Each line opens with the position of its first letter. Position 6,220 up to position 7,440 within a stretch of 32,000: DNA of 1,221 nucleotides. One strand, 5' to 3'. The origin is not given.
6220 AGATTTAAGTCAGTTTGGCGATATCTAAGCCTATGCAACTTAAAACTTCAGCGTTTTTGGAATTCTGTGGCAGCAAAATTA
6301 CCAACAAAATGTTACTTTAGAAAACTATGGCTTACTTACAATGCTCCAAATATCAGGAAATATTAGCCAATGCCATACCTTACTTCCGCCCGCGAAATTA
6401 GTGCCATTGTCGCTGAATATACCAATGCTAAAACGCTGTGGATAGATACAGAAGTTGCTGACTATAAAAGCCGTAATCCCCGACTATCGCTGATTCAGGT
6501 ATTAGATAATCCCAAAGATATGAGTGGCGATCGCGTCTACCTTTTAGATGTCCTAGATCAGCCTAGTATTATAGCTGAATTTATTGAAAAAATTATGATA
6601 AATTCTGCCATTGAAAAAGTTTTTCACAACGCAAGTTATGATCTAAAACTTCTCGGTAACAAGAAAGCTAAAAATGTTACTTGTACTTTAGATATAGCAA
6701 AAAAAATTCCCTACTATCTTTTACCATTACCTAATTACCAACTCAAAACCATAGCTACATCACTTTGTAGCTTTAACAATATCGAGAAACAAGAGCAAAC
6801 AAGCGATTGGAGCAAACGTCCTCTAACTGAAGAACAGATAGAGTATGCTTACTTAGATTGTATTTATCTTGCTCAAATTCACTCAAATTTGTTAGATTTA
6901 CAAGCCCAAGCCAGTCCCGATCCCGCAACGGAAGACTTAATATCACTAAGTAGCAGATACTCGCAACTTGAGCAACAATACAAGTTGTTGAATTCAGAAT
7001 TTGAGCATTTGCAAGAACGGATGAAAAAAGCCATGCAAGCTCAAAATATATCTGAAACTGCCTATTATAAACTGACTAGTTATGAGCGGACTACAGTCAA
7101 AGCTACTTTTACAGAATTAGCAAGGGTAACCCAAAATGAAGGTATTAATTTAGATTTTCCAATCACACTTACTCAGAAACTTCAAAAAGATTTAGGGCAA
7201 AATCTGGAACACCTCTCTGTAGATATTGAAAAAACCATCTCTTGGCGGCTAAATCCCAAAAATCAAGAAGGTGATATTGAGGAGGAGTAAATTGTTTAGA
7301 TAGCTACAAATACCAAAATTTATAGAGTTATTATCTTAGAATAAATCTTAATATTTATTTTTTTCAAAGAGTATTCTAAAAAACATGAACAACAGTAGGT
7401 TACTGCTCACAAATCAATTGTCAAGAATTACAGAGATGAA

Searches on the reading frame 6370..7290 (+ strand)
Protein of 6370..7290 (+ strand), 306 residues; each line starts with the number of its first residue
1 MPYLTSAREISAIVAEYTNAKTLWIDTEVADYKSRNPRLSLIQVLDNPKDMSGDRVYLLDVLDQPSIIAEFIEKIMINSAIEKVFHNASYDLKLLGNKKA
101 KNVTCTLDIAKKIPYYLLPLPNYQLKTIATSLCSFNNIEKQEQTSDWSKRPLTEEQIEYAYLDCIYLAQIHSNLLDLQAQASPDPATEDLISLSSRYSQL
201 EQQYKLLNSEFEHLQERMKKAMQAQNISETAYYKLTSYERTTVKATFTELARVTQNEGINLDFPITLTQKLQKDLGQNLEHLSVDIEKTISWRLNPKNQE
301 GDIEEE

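Call 6: search_protein_families(library=pfam, proteins=[window:6370-7290:+], max_evalue=0.01)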
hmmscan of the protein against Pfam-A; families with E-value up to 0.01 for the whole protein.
window:6370-7290:+ (306 aa): 2 families
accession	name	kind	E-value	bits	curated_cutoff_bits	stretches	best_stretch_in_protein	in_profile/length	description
PF01612.26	DNA_pol_A_exo1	-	1.7e-28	100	23.6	1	5-175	5-169/173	3'-5' exonuclease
PF04065.20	Not3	-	0.00029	20.7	25.8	1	126-261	80-196/231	Not1 N-terminal domain, CCR4-Not complex component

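Call 7: search_protein_families(library=ncbifam, proteins=[window:6370-7290:+], max_evalue=0.01)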
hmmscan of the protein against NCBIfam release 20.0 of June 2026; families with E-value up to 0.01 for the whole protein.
window:6370-7290:+ (306 aa): 4 families
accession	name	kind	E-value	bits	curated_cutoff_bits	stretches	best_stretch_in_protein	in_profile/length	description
NF011540.0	PRK14975.1-4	equivalog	3.2e-17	62.3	601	1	2-233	4-216/576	bifunctional 3'-5' exonuclease/DNA polymerase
TIGR01388.1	rnd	equivalog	5.9e-17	62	298.95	1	6-193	4-181/363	ribonuclease D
NF011539.0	PRK14975.1-3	equivalog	2.1e-13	49.5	640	1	6-175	52-217/628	bifunctional 3'-5' exonuclease/DNA polymerase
NF008089.0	PRK10829.1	equivalog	1.8e-12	47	516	1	5-195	7-188/375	ribonuclease D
